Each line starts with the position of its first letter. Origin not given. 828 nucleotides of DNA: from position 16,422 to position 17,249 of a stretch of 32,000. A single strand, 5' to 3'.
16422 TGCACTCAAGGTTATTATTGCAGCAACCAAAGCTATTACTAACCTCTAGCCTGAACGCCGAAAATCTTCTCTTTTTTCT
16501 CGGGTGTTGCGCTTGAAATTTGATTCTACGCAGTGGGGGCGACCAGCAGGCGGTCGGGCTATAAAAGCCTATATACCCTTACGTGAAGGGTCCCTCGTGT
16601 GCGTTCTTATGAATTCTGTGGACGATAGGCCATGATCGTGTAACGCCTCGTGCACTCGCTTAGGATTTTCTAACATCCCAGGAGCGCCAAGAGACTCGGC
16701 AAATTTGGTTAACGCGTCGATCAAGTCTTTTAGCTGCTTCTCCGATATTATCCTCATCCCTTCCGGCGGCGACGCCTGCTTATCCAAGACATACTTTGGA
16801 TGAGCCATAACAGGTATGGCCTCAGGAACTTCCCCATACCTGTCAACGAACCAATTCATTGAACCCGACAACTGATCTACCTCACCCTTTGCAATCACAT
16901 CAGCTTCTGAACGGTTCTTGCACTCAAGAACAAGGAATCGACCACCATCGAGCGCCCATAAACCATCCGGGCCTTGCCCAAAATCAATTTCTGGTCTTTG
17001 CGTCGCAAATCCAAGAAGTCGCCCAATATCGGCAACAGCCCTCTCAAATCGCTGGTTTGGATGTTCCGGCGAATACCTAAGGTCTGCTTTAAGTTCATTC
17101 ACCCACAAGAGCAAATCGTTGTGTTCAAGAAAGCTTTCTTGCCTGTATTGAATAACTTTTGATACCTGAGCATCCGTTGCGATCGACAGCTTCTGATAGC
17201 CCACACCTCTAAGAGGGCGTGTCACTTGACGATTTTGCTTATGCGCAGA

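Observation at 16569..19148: Low-GC single-gene DinG/XPD-like helicase fused to a PD-(D/E)xK nuclease (Hna-like)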

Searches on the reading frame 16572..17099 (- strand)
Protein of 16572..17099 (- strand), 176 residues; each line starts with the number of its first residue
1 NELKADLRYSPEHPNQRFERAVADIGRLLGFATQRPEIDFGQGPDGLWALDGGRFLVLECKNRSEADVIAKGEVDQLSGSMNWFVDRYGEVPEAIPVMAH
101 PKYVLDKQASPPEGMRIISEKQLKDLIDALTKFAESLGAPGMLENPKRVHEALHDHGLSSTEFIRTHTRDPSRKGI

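Call 58: search_solved_structures(query=A2, max_evalue=10)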
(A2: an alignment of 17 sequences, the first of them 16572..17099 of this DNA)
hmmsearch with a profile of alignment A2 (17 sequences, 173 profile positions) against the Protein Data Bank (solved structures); distinct sequences matched with E-value up to 10: 3.
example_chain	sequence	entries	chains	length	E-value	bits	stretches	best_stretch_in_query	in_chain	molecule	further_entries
10uj_A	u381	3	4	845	6.2e-53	182.5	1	2-171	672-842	Helicase ATP-binding domain-containing protein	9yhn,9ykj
2lfc_A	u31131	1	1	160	0.14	15.3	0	21-60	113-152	Fumarate reductase, flavoprotein subunit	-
6kmo_A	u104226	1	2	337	1.5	11.9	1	78-157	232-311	Alpha/beta hydrolase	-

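Call 59: search_protein_families(library=pfam, alignment_id=A2, max_evalue=10)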
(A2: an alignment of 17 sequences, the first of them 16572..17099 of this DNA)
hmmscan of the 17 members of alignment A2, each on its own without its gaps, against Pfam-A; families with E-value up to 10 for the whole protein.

A. member 1, window:16572-17099:- (176 aa): 1 family
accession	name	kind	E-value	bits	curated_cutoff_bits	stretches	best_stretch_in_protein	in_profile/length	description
PF04471.18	Mrr_cat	-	0.027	15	21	1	15-82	6-74/115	Restriction endonuclease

B. families by the number of members that match (of 17 scanned): 8 families
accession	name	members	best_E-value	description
PF04471.18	Mrr_cat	3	0.027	Restriction endonuclease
PF01870.24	Hjc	3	0.032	Archaeal holliday junction resolvase (hjc)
PF09002.17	Card1_endonuc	1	0.004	Card1-like, endonuclease domain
PF13371.12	TPR_9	1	0.03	Tetratricopeptide repeat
PF06817.19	RVT_thumb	1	0.049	Reverse transcriptase thumb domain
PF22247.2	Diox-like_N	1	0.061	Catechol 2,3-dioxygenase-like N-terminal domain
PF21293.2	RNAseD_HRDC_C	1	0.12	Ribonuclease D, C-terminal HRDC domain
PF14661.11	HAUS6_N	1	0.31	HAUS augmin-like complex subunit 6 N-terminus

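Call 65: predict_structure(alignment_id=A2)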
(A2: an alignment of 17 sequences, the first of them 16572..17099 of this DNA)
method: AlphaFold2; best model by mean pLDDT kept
length: 176 residues; sequences in the alignment: 17
mean_pLDDT: 95.8   pTM: 0.90
mean pLDDT of the five models: 95.8, 95.4, 94.6, 94.3, 90.7
residues with pLDDT >= 90: 165; 70-90: 10; 50-70: 1; < 50: 0
segments of 3 or more residues with pLDDT < 50: none
pLDDT, mean of each block of 10 residues (from residue 1): 95 95 96 96 97 95 97 98 96 96 97 98 98 96 95 96 95 84
secondary structure, 60 per line:
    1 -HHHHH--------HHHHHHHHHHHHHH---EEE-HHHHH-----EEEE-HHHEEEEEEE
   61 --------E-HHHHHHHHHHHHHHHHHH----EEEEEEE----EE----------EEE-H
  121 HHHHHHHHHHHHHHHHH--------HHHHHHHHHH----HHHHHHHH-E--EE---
elements in order: H2-6 H15-28 E32-34 H36-40 E46-49 E54-60 H71-88 E93-99 E116-118 H120-137 H146-155 H160-167

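Call 67: fold_search(model_id=the predicted structure, library=pdb)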
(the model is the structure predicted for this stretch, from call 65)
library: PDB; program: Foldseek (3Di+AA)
matches with E <= 10: 247; with E <= 0.001: 2
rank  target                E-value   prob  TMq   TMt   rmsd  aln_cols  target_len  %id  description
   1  9yhn                  2.2e-14  1.00  0.87  0.20   2.1       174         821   22  Hna Monomer (released 2025-12-10)
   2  9ykj_A                3.6e-07  1.00  0.47  0.13   1.9       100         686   30  Hna Dimer (released 2025-12-10)
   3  2fok_B                2.6e-02  0.99  0.43  0.15   3.5       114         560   15  STRUCTURE OF RESTRICTION ENDONUCLEASE FOKI (released 1998-06-17)
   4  1y88                  5.0e-02  0.51  0.30  0.29  10.2       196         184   13  Crystal Structure of Protein of Unknown Function AF1548 (released 2004-12-21)
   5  4qbn_A                5.3e-02  0.77  0.33  0.54   5.0       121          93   18  VRR_NUC domain (released 2014-09-10)
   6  9nxx_D                6.0e-02  0.35  0.31  0.16  15.9       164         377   16  LmuA_conformation 1 (released 2025-12-17)
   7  3dnx                  8.9e-02  0.35  0.30  0.34  12.8       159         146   20  SPO1766 protein of unknown function from Silicibacter pomeroyi. (released 2008-09-02)
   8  5liq_A                1.4e-01  0.60  0.39  0.13  12.3       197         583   11  The structure of C160S,C508S,C578S mutant of Nt.BspD6I nicking endonuclease at 0.185 nm resolution . (released 2017-08-02)
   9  5liz                  1.4e-01  0.57  0.40  0.14  12.8       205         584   13  The structure of Nt.BspD6I nicking endonuclease with all cysteines mutated by serine residues at 0.19 nm resolution . (released 2017-08-02)
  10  5liq_B                2.3e-01  0.60  0.49  0.17  10.7       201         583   13  The structure of C160S,C508S,C578S mutant of Nt.BspD6I nicking endonuclease at 0.185 nm resolution . (released 2017-08-02)
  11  2vld_B                2.5e-01  0.66  0.37  0.29   7.3       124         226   17  crystal structure of a repair endonuclease from Pyrococcus abyssi (released 2009-05-19)
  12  5gke_A                3.4e-01  0.75  0.35  0.27   3.6        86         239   20  Structure of EndoMS-dsDNA1 complex (released 2016-11-02)
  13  2vld_A                3.4e-01  0.57  0.37  0.29   7.3       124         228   17  crystal structure of a repair endonuclease from Pyrococcus abyssi (released 2009-05-19)
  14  7ela_A                3.7e-01  0.05  0.18  0.04  17.5       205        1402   13  Structure of Lassa virus polymerase in complex with 3'-vRNA and Z mutant (F36A) (released 2021-05-05)
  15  9nxx_A                3.9e-01  0.08  0.23  0.13  14.7       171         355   16  LmuA_conformation 1 (released 2025-12-17)
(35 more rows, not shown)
